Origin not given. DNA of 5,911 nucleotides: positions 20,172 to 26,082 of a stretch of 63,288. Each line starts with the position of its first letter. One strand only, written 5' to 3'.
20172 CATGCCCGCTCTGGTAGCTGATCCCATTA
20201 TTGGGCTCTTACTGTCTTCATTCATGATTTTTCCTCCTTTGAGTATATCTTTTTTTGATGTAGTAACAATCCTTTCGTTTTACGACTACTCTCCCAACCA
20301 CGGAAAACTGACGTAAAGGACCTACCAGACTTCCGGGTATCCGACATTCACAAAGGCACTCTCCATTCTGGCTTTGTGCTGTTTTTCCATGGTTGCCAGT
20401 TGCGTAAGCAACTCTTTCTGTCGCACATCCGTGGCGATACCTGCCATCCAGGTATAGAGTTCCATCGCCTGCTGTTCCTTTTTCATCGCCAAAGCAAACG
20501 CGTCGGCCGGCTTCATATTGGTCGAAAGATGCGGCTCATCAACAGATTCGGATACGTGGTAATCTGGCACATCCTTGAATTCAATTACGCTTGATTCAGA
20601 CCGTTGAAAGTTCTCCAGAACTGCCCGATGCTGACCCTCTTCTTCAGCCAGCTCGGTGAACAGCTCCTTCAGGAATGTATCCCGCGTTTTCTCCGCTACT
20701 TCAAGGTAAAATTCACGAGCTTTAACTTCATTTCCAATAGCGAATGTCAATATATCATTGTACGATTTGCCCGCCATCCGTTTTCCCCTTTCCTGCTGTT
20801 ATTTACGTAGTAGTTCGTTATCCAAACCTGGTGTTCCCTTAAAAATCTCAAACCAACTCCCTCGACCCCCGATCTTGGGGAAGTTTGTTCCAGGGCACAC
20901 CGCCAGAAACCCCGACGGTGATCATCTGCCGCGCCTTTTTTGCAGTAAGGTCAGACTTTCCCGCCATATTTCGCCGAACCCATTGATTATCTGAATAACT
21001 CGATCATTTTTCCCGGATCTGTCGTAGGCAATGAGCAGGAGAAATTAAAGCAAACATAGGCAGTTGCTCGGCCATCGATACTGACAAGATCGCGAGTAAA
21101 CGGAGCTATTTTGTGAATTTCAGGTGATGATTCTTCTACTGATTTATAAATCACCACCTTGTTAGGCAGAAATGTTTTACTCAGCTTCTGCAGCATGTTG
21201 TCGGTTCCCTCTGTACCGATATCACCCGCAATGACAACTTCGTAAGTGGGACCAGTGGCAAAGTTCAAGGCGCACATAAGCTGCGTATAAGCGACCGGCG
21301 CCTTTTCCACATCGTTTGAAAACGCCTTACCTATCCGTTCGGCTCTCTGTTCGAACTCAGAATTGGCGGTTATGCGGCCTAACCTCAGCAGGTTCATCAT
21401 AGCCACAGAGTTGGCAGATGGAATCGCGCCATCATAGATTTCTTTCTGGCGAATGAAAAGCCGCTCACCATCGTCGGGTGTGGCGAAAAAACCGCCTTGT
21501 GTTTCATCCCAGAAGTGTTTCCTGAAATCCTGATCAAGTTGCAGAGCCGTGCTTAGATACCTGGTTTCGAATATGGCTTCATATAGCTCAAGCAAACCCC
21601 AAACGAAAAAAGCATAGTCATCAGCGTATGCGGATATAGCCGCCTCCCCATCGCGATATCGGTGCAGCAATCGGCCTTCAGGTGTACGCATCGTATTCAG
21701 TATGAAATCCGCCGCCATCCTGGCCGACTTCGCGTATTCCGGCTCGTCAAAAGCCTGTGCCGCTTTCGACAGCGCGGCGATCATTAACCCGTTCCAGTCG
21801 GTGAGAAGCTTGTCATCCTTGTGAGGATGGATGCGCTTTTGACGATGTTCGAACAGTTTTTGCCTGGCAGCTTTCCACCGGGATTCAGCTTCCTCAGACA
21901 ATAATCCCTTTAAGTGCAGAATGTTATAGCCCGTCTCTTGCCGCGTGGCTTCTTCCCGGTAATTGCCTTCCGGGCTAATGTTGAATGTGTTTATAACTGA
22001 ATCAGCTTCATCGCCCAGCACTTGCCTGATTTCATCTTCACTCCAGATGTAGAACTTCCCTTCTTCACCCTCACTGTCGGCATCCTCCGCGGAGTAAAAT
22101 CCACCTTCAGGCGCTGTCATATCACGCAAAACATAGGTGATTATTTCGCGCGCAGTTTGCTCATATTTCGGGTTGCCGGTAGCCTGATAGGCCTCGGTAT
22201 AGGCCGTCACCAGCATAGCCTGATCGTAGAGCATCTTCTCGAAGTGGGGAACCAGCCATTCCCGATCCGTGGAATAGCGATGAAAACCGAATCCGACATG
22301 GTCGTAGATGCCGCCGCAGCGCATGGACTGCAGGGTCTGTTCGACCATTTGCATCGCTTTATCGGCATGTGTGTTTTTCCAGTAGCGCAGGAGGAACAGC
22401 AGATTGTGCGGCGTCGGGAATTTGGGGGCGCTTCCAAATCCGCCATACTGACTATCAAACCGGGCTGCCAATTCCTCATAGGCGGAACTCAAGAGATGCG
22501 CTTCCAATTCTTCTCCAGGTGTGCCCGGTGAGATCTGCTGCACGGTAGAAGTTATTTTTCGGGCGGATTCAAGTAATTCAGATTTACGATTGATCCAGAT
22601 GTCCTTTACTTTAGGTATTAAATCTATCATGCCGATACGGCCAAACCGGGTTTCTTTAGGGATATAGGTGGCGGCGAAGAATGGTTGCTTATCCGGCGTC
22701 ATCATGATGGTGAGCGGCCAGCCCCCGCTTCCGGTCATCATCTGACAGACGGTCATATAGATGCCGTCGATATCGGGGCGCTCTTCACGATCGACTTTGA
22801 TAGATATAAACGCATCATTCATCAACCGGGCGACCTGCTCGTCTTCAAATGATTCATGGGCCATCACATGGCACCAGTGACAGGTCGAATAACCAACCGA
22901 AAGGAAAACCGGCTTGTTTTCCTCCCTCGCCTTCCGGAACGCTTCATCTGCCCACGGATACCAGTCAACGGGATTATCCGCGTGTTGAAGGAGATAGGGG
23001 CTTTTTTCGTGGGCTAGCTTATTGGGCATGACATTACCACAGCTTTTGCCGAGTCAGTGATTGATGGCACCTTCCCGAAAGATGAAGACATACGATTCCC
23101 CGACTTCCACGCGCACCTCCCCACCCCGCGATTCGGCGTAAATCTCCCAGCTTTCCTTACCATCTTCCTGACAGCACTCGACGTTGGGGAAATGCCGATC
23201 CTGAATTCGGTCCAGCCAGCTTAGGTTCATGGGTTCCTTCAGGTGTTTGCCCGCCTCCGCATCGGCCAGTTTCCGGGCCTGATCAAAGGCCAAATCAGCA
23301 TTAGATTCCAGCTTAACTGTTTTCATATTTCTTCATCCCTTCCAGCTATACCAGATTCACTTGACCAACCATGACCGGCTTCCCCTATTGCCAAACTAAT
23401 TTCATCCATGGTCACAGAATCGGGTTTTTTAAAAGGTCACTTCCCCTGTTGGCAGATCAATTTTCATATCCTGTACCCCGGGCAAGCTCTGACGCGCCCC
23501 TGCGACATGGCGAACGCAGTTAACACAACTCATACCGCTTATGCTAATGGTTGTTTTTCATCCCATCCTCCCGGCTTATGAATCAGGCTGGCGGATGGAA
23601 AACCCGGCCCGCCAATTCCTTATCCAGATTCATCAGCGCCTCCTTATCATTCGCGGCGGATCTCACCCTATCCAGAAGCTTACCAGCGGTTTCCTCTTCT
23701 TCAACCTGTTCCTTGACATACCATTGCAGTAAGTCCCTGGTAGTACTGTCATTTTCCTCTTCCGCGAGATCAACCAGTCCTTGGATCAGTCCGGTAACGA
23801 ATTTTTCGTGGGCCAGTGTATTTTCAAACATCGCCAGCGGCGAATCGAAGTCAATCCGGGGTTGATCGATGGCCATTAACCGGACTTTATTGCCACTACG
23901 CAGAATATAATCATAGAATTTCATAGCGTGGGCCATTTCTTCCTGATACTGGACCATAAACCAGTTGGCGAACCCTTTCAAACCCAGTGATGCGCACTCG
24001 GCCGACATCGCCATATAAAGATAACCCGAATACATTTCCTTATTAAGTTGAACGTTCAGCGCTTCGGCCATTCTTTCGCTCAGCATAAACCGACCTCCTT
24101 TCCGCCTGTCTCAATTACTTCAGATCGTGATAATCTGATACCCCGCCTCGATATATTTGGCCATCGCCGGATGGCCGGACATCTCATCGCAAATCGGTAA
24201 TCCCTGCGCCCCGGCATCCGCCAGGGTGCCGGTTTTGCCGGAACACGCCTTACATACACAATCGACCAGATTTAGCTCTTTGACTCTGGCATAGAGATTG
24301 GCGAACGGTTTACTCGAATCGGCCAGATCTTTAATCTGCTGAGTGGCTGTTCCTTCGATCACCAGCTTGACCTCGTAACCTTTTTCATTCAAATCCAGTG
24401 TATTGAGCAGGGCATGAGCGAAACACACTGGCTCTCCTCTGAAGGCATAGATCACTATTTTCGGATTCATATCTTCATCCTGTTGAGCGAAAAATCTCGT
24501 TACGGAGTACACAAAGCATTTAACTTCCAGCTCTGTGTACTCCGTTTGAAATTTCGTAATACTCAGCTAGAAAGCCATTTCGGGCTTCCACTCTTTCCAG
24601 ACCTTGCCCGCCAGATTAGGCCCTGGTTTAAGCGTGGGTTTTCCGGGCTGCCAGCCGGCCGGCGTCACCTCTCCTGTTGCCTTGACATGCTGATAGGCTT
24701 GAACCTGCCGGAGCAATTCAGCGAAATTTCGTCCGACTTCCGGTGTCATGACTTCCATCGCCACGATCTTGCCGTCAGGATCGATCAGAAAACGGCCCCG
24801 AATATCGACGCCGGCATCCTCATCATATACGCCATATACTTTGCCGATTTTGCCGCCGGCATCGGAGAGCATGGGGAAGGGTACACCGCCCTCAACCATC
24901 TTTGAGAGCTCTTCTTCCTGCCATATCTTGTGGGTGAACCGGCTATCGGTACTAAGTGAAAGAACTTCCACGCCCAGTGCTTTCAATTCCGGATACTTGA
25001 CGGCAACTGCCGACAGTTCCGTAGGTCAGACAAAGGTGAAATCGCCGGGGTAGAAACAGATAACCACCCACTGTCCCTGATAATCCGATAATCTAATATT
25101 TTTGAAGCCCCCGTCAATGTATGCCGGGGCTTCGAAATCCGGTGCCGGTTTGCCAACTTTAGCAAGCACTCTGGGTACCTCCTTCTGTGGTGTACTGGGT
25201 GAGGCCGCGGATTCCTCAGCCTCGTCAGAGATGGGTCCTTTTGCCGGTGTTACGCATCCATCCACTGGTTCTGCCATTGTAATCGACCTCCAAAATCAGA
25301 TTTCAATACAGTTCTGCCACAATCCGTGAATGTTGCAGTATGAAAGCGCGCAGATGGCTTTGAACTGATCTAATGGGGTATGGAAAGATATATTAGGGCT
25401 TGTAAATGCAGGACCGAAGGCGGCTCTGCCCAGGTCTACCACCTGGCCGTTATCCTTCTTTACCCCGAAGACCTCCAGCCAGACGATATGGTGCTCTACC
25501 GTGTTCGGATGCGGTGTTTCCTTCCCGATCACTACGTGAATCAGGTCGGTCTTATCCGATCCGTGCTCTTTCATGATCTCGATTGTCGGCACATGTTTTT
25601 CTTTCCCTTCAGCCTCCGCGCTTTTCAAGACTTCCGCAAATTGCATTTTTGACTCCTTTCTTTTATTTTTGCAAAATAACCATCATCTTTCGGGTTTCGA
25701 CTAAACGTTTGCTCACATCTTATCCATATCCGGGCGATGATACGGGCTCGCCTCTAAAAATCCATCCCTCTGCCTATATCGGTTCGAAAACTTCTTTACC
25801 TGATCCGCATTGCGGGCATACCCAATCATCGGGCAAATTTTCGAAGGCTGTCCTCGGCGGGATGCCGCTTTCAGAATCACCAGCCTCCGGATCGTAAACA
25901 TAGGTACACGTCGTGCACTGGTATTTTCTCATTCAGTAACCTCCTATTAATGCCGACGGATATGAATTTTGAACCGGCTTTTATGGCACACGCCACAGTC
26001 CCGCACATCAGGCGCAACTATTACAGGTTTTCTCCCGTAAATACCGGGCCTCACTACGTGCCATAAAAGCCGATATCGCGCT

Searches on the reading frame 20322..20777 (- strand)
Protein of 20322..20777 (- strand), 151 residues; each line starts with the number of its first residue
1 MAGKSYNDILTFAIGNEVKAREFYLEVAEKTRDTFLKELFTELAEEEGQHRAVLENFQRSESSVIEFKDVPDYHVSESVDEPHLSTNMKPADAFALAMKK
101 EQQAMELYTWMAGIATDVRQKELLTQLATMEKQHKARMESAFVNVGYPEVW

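Call 40: search_protein_families(library=ncbifam, proteins=[window:20322-20777:-], max_evalue=0.001)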
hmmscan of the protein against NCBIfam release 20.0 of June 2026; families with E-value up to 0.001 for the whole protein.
window:20322-20777:- (151 aa): 5 families
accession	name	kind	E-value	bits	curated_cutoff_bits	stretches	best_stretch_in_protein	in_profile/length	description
NF045676.1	FeExpMbfA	equivalog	2.8e-11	43.4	450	1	6-139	9-145/318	iron exporter MbfA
NF009413.0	PRK12775.1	equivalog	2.2e-06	25.8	1895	1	11-142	866-995/1006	putative trifunctional 2-polyprenylphenol hydroxylase/glutamate synthase subunit beta/ferritin domain-containing protein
NF058679.1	EncB_fam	subfamily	6.5e-05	22.9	90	0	13-55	28-70/117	encapsulin nanocompartment ferritin-likeEncB family encapsulin nanocompartment ferritin-like cargo protein cargo protein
NF045767.1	RuberyRbr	equivalog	0.00028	21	200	1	16-147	19-147/194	rubrerythrin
TIGR04535.1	ferrit_encaps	subfamily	0.00075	19.5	125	0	10-62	19-70/114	encapsulin-associated ferritin-like protein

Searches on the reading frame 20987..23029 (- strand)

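Call 24: search_protein_families(library=pfam, proteins=[window:20987-23029:-])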
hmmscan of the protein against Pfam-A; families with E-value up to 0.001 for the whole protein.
window:20987-23029:- (680 aa): 7 families
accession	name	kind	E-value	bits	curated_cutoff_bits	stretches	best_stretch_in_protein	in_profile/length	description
PF03190.21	Thioredox_DsbH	-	3.8e-78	261.5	27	1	3-163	2-162/163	Protein of unknown function, DUF255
PF13899.12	Thioredoxin_7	-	8.2e-11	42.3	27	1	22-86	1-65/83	Thioredoxin-like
PF00759.25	Glyco_hydro_9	-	5.5e-06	26.4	27.7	1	398-513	138-268/444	Glycosyl hydrolase family 9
PF07470.19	Glyco_hydro_88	-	0.00012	21.7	26.6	0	214-314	39-121/352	Glycosyl Hydrolase Family 88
PF06662.19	C5-epim_C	-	0.00043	20.3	23.3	0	269-329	30-80/188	D-glucuronyl C5-epimerase C-terminus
PF06917.19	Pectate_lyase_2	-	0.00066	18.9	26.6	0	280-310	44-74/491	Periplasmic pectate lyase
PF07221.17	GlcNAc_2-epim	-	0.00079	19.2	23.4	0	221-311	231-319/347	N-acylglucosamine 2-epimerase (GlcNAc 2-epimerase)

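Call 40: search_protein_families(library=ncbifam, proteins=[window:20987-23029:-], max_evalue=0.001)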
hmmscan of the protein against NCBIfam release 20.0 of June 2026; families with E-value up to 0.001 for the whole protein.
window:20987-23029:- (680 aa): 2 families
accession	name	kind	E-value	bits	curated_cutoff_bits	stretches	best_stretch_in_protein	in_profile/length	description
NF045694.1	seleno_TsoB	exception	1.4e-07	30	805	1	20-81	456-517/572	rhodanese/DsbD fusion-like selenoprotein TsoB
TIGR03897.1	lanti_2_LanM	subfamily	0.00053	17.9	304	0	387-508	672-793/932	type 2 lanthipeptide synthetase LanM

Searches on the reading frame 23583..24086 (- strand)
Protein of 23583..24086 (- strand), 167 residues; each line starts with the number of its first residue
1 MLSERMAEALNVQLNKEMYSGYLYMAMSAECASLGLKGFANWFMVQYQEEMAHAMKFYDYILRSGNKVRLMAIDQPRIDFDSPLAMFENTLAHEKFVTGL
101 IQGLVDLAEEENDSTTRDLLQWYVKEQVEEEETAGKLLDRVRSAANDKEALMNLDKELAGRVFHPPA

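Call 8: search_protein_families(library=pfam, proteins=[window:23583-24086:-])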
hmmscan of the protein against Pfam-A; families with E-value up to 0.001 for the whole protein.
window:23583-24086:- (167 aa): 1 family
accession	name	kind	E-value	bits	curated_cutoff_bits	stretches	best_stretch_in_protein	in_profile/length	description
PF00210.30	Ferritin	-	4.1e-43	147.1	24.5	1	8-142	2-140/142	Ferritin-like domain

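Call 33: find_encoding_contigs(protein=window:23583-24086:-, flank=10000, max_places=4)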
Protein window:23583-24086:- (167 aa): no gene with exactly this product is on record in the collection.

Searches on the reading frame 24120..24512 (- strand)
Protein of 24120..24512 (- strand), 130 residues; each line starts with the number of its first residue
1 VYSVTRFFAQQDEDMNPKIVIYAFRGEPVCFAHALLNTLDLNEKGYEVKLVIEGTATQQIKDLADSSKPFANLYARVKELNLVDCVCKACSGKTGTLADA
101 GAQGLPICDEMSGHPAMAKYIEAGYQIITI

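Call 8: search_protein_families(library=pfam, proteins=[window:24120-24512:-])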
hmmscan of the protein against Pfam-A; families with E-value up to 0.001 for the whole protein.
window:24120-24512:- (130 aa): 1 family
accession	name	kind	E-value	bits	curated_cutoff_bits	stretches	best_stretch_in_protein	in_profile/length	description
PF02635.20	DsrE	-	3.1e-05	24.6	22.7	1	41-129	27-115/116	DsrE/DsrF-like family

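Call 40: search_protein_families(library=ncbifam, proteins=[window:24120-24512:-], max_evalue=0.001)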
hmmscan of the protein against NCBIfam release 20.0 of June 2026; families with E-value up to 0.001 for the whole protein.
window:24120-24512:- (130 aa): 0 families

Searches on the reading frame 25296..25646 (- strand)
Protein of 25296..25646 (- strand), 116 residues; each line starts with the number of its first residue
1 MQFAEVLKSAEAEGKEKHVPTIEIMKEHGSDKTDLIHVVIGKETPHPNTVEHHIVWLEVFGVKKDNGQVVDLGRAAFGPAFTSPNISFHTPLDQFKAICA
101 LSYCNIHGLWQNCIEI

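Call 8: search_protein_families(library=pfam, proteins=[window:25296-25646:-])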
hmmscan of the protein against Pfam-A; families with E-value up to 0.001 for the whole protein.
window:25296-25646:- (116 aa): 1 family
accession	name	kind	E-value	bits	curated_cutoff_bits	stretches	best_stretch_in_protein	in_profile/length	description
PF01880.24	Desulfoferrodox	-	3e-22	79.4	22.2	1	13-112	4-97/98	Desulfoferrodoxin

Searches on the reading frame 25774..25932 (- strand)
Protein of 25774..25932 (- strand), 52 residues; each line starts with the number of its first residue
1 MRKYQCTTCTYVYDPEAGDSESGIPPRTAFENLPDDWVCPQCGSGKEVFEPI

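Call 8: search_protein_families(library=pfam, proteins=[window:25774-25932:-])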
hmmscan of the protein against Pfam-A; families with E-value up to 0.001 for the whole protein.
window:25774-25932:- (52 aa): 2 families
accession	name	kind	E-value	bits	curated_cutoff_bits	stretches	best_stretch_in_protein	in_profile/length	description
PF00301.25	Rubredoxin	-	8.5e-23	80.6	23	1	3-49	1-47/47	Rubredoxin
PF21349.2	RUBY_RBDX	-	4.6e-05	23.2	26.5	0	32-50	14-30/30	Rubrerythrin, rubredoxin-like domain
